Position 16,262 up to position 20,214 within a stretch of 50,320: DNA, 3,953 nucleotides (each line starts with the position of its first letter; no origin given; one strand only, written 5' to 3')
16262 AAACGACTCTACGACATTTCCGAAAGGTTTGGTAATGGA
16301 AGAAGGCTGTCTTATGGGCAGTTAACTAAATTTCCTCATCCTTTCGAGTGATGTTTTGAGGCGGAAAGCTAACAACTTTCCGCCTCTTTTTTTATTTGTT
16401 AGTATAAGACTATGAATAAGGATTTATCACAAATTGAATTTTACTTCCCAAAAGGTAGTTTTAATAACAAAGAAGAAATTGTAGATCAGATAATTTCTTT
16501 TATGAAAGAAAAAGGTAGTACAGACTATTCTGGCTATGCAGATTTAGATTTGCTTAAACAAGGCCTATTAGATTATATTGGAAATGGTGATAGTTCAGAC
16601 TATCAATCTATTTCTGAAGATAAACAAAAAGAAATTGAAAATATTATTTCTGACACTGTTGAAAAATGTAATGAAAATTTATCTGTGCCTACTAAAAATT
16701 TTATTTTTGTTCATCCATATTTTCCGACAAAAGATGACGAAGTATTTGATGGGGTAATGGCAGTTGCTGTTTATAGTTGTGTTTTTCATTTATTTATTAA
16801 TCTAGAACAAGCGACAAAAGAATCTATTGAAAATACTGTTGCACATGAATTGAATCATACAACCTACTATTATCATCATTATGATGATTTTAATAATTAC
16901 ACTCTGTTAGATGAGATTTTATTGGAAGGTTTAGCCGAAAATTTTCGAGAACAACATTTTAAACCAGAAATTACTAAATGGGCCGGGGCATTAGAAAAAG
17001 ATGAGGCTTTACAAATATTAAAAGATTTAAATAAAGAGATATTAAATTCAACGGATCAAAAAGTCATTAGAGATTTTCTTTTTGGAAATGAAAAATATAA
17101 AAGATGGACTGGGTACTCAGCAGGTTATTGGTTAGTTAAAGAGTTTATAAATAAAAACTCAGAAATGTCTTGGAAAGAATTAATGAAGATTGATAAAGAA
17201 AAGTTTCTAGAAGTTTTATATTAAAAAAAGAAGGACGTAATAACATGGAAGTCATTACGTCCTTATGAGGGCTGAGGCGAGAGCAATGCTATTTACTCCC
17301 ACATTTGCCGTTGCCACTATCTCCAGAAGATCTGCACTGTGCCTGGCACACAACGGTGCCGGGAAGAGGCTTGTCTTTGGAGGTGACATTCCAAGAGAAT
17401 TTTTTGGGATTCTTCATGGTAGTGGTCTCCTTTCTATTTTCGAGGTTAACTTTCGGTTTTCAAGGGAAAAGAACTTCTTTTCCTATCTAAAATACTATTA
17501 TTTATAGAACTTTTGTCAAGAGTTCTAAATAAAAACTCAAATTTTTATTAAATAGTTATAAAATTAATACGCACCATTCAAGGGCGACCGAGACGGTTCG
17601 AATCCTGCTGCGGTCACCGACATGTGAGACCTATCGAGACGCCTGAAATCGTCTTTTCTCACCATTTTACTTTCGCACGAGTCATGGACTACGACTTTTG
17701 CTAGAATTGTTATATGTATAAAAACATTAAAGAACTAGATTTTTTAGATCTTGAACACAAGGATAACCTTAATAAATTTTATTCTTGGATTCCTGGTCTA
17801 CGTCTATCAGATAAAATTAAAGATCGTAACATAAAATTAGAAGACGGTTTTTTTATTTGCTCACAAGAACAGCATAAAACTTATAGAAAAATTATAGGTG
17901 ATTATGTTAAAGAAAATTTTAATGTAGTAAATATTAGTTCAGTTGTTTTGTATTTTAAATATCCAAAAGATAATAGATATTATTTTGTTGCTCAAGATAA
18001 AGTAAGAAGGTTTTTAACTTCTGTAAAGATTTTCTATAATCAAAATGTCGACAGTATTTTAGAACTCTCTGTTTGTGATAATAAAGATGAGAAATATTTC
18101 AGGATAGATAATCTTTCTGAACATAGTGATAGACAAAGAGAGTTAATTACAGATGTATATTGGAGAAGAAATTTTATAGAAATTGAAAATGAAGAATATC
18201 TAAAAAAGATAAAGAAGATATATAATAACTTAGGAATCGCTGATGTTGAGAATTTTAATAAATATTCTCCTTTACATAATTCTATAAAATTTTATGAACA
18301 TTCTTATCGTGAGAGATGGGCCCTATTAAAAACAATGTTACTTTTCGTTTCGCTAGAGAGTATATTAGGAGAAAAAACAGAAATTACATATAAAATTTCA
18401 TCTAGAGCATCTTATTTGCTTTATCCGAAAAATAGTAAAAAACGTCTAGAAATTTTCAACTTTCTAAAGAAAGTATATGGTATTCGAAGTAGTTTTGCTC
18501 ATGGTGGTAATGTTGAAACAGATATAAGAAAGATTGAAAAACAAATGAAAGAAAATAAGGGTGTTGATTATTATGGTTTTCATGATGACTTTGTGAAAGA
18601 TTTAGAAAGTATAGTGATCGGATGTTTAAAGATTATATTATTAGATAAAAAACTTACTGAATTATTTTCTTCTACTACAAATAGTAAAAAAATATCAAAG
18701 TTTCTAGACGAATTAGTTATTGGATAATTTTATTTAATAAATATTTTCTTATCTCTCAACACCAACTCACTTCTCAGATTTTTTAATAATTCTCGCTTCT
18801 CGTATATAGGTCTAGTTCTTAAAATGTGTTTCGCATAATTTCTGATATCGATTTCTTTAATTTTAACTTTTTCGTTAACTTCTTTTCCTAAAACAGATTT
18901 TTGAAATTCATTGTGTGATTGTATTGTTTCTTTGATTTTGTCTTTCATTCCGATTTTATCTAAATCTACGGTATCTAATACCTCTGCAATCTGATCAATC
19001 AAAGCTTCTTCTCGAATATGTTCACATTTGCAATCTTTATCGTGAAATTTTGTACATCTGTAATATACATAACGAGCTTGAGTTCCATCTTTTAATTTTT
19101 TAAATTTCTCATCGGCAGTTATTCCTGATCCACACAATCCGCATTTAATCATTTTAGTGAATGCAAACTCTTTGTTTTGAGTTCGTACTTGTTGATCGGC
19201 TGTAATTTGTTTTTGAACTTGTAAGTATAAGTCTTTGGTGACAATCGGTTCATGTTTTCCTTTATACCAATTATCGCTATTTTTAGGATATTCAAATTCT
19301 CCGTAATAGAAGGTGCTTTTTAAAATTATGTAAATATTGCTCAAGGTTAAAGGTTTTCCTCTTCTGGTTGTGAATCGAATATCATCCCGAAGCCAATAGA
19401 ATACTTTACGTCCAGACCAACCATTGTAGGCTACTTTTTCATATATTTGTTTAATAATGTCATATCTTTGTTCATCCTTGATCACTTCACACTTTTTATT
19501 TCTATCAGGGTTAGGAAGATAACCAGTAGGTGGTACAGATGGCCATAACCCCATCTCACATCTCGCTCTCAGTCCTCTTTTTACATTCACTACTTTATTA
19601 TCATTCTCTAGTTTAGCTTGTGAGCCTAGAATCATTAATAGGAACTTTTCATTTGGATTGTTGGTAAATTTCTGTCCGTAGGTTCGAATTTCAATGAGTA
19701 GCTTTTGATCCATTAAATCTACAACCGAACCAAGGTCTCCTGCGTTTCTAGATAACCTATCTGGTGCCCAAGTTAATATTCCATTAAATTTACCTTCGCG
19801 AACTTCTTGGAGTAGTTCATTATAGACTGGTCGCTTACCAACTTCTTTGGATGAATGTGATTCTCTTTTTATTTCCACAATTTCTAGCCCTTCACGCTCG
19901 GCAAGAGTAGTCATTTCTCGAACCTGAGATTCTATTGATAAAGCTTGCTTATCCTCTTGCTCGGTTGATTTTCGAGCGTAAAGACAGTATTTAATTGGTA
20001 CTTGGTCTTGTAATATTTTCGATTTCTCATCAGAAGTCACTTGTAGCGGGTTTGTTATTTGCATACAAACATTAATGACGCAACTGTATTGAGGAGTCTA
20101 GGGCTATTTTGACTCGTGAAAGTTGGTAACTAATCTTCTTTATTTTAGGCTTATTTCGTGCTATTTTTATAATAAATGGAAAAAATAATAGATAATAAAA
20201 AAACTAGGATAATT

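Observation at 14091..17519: Compact azol(in)e-type RiPP-like island: an all-in-one RRE-SagB-YcaO enzyme, an HExxH peptidase and a hidden Cys/Ser/Gly peptide gene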

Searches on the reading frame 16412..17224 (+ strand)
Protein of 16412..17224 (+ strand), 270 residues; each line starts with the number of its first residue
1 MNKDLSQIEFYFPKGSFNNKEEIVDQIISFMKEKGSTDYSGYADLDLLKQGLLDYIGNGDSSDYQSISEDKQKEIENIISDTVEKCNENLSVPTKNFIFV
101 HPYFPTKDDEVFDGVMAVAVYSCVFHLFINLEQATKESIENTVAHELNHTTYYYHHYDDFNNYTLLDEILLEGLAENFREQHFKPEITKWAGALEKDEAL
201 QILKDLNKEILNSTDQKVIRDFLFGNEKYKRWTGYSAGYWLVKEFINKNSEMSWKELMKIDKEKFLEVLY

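Call 5: search_protein_families(library=pfam, proteins=[window:16412-17224:+], max_evalue=0.01)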
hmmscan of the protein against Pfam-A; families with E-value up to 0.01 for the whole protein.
window:16412-17224:+ (270 aa): 1 family
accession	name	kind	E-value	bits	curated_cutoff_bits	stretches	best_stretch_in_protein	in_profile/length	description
PF10026.15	DUF2268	-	9.5e-31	107.3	23.6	1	77-266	3-194/195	Predicted Zn-dependent protease (DUF2268)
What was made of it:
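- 16412..17224 (+): DUF2268 HExxH...E metalloprotease gene (candidate leader peptidase). PF10026 at 1e-30 (call 5).
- Checked: The HExxH gene at 16412-17224 is DUF2268 (E 1e-30, call 5).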

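Call 8: search_protein_families(library=ncbifam, proteins=[window:16412-17224:+], max_evalue=0.01)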
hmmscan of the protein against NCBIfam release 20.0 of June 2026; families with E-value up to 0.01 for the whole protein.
window:16412-17224:+ (270 aa): 0 families

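Call 82: search_protein_families(library=padloc, proteins=[window:16412-17224:+], max_evalue=0.0001)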
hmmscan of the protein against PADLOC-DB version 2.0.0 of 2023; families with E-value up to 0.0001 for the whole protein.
window:16412-17224:+ (270 aa): 0 families

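Call 96: search_solved_structures(query=A6, max_evalue=1, show_alignments=2)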
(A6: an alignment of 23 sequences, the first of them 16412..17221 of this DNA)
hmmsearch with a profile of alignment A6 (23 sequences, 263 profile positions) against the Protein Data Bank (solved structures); distinct sequences matched with E-value up to 1: 3.
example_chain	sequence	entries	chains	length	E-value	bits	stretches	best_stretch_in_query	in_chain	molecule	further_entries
23wn_A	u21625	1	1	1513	0.045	16.7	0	114-181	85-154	DP622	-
6yfg_AA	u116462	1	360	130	0.24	14.3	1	7-53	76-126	coat protein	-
5cwp_A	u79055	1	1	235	0.27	14.1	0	21-93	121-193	Designed helical repeat protein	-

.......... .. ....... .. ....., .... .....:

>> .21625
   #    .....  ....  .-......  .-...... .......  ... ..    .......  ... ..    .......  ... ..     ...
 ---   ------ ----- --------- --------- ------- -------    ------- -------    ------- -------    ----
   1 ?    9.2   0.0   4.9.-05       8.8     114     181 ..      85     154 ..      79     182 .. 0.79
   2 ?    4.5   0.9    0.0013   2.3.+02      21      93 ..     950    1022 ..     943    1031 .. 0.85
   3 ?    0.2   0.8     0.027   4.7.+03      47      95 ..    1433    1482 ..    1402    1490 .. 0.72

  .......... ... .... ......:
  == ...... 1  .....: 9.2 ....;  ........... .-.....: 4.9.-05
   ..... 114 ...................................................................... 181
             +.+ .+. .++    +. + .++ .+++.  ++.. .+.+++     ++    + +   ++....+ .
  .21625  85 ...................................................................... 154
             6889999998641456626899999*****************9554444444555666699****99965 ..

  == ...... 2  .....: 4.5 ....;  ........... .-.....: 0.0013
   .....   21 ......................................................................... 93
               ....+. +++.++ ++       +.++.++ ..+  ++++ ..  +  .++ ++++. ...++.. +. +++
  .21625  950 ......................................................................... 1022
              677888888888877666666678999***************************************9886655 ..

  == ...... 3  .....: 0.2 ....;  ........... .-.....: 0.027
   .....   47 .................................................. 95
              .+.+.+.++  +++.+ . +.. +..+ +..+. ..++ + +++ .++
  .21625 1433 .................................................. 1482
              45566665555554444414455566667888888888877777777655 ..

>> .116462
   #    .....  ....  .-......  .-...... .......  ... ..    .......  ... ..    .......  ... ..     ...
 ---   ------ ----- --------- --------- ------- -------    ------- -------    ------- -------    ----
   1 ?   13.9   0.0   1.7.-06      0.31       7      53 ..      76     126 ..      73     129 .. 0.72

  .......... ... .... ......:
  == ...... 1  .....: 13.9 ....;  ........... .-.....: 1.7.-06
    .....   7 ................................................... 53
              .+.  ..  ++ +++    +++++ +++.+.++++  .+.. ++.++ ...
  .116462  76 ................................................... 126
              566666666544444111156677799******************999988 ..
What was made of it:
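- It has no solved or characterised relative (call 96).
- Tried and rejected: The DUF2268 profile found nothing meaningful either (call 96).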

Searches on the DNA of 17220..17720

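Call 56: search_rna_families(source=window, start=17220, end=17720, threshold=evalue, max_evalue=5, show_alignments=2)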
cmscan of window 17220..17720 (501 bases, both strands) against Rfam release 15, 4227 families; matches with E-value up to 5: 2.
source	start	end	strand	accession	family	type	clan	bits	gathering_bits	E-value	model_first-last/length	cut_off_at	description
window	17489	17608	-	RF04324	Pestivirus-3UTR-SLIV-SLIII-SLII-CSFV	Gene; sRNA;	CL00151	15.8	150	2.9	1-170/170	no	Pestivirus 3' UTR SLIV, SLIII and SLII classical swine fever virus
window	17511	17551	+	RF02350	psRNA6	Gene; sRNA;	-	10.1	60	2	1-333/333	no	Nitrosomonas sRNA psRNA6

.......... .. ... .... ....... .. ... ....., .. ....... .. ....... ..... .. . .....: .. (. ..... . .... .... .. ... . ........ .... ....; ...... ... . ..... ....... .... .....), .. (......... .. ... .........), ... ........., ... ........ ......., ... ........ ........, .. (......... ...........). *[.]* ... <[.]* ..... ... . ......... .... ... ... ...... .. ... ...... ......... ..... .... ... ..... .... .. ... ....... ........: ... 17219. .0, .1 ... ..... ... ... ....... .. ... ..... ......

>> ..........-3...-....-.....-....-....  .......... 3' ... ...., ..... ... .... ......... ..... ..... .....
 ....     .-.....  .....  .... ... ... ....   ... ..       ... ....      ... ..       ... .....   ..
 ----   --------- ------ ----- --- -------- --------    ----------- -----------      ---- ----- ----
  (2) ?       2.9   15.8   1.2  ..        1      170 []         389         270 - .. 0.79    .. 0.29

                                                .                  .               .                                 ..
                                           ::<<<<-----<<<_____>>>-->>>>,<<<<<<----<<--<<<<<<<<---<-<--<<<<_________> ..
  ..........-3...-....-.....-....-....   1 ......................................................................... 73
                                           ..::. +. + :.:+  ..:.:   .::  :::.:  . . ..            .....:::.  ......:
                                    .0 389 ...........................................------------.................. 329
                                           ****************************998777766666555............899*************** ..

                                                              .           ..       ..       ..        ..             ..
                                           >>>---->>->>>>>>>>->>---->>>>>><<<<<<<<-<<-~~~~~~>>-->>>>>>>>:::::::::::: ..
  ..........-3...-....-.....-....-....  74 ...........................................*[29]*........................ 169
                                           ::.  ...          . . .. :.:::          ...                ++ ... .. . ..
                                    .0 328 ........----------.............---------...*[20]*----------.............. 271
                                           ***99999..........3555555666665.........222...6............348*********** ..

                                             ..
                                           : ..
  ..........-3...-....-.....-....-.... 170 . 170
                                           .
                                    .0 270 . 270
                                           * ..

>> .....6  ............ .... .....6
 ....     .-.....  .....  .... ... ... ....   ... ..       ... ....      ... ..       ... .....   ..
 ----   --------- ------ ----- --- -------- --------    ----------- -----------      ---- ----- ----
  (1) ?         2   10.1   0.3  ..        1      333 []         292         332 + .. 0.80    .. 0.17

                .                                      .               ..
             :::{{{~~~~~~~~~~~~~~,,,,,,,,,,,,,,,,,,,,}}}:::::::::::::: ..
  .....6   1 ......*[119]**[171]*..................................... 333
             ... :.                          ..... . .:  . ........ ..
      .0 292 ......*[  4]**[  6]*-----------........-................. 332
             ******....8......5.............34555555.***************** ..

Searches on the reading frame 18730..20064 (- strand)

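Call 5: search_protein_families(library=pfam, proteins=[window:18730-20064:-], max_evalue=0.01)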
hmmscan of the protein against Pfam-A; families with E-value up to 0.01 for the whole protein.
window:18730-20064:- (444 aa): 3 families
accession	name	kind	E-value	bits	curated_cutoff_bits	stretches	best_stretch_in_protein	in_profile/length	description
PF00239.26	Resolvase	-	1.2e-21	77.8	23.3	1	28-172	3-143/145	Resolvase, N terminal domain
PF07508.19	Recombinase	-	1.8e-12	47.8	21.1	1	202-288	5-100/102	Recombinase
PF13408.12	Zn_ribbon_recom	-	1.3e-09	38.7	25.3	1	302-363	2-57/58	Recombinase zinc beta ribbon domain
